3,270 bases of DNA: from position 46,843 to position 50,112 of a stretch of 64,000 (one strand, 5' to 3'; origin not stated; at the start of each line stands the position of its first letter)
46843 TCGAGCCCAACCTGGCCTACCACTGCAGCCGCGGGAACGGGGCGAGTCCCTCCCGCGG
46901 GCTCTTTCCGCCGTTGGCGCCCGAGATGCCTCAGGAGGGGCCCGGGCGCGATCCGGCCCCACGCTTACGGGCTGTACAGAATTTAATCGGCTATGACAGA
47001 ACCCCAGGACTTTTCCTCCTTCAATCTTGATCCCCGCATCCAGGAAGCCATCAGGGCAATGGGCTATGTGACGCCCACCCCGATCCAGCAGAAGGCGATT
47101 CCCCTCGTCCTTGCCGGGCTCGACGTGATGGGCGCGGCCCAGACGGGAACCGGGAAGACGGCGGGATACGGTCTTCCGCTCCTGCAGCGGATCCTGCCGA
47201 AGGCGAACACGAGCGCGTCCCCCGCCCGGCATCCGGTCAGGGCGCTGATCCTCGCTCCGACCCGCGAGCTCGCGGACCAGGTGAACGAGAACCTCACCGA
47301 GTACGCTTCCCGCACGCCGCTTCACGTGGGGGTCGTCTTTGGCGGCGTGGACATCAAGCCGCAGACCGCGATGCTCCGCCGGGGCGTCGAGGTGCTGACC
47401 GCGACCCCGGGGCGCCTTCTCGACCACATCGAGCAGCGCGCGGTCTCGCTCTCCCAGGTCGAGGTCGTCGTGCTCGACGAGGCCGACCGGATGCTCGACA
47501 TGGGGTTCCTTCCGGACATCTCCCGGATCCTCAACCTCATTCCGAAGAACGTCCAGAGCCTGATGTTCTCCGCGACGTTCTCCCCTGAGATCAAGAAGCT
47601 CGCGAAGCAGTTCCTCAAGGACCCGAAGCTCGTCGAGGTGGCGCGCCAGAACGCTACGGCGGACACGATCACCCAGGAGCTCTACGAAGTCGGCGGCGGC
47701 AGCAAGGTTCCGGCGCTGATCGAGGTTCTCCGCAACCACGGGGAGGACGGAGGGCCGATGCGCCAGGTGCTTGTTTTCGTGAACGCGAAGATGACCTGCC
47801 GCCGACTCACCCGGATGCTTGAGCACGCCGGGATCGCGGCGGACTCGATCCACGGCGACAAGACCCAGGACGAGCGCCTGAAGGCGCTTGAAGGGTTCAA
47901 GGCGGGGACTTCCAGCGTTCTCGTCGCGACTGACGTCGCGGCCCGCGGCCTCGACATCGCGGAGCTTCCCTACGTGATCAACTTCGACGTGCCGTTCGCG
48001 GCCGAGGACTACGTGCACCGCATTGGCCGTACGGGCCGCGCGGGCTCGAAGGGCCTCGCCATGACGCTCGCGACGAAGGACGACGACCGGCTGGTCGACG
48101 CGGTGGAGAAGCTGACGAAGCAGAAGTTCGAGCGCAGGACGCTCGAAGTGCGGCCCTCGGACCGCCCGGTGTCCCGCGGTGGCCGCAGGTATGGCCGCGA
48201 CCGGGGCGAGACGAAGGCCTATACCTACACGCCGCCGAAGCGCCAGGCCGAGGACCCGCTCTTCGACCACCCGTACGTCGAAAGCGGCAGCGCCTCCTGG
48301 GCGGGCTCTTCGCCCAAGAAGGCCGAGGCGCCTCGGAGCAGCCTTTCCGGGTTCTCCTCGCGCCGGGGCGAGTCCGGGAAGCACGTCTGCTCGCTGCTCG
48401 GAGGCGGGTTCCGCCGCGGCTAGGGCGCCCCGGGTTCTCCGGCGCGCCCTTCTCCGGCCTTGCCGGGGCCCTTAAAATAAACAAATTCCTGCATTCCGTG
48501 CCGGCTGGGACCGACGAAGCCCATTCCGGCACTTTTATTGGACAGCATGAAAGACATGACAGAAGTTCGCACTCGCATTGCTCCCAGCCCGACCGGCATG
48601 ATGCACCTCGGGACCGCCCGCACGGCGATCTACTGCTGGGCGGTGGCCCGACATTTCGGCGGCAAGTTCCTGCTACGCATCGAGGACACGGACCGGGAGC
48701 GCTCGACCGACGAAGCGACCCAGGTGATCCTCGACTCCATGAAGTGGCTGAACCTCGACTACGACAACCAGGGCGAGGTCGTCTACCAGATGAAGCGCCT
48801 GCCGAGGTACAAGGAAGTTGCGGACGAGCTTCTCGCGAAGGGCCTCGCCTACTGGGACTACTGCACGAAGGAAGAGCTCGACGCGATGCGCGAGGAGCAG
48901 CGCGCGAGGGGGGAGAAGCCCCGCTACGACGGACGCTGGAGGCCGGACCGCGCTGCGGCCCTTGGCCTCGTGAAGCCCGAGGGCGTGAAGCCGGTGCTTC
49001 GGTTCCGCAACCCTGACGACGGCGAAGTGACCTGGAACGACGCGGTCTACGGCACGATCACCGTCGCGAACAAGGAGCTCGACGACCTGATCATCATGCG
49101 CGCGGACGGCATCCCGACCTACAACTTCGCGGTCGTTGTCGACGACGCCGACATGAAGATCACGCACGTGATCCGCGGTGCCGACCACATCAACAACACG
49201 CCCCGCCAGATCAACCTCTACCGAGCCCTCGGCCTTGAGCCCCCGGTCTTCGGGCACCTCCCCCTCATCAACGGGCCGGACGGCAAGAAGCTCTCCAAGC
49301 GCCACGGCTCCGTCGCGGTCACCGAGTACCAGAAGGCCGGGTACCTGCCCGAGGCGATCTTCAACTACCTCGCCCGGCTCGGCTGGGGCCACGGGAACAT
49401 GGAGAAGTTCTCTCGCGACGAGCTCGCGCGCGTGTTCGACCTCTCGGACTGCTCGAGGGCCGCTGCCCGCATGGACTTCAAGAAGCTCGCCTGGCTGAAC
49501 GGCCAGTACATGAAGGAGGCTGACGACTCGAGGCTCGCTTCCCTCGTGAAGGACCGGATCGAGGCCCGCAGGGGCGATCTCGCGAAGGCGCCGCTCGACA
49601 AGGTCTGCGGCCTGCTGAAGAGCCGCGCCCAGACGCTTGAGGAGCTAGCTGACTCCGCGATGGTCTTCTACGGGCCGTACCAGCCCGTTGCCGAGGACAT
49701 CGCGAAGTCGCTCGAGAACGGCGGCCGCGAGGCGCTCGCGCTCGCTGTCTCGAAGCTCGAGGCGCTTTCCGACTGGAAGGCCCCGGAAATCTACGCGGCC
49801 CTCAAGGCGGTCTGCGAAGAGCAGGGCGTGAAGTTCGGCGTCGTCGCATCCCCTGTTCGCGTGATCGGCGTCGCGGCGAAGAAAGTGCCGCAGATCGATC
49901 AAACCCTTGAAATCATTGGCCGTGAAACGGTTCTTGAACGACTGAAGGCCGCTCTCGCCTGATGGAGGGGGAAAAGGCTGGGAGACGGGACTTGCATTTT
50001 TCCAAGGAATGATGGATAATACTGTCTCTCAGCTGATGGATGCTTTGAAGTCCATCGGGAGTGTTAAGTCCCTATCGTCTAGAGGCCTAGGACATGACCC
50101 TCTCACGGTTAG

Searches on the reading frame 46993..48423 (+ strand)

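Call 66: search_protein_families(library=pfam, proteins=[window:46993-48423:+], max_evalue=0.00001)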
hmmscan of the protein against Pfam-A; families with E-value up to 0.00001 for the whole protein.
window:46993-48423:+ (476 aa): 3 families
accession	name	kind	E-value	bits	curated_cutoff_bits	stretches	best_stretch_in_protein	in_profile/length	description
PF00270.35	DEAD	-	3.9e-47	160.5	26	1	29-202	1-166/167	DEAD/DEAH box helicase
PF00271.37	Helicase_C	-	1.4e-29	103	23.5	1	240-351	4-110/110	Helicase conserved C-terminal domain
PF04851.21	ResIII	-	2.6e-07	31.1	22.5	1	46-196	27-162/164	Type III restriction enzyme, res subunit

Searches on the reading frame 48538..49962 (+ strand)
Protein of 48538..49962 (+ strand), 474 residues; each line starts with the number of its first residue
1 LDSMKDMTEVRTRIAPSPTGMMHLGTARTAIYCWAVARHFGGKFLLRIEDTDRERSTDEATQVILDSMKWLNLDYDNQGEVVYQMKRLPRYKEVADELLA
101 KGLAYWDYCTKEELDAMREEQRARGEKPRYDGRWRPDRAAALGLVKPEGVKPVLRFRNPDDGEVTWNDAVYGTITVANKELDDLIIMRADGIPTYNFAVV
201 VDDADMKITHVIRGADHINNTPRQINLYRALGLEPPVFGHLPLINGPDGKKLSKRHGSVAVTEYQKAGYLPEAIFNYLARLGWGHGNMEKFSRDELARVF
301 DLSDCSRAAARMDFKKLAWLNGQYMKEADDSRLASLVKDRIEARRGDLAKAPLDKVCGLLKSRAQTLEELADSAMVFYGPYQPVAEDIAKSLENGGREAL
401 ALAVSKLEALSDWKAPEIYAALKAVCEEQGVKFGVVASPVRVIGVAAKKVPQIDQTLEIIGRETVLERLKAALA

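Call 66: search_protein_families(library=pfam, proteins=[window:48538-49962:+], max_evalue=0.00001)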
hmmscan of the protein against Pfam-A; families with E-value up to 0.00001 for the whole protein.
window:48538-49962:+ (474 aa): 2 families
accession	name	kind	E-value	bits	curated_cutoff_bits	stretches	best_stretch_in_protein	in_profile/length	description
PF00749.27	tRNA-synt_1c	-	1.7e-99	333.1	23.4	1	9-319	1-314/314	tRNA synthetases class I (E and Q), catalytic domain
PF19269.4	Anticodon_2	-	3.9e-29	102.3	23.6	1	336-473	5-141/141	Anticodon binding domain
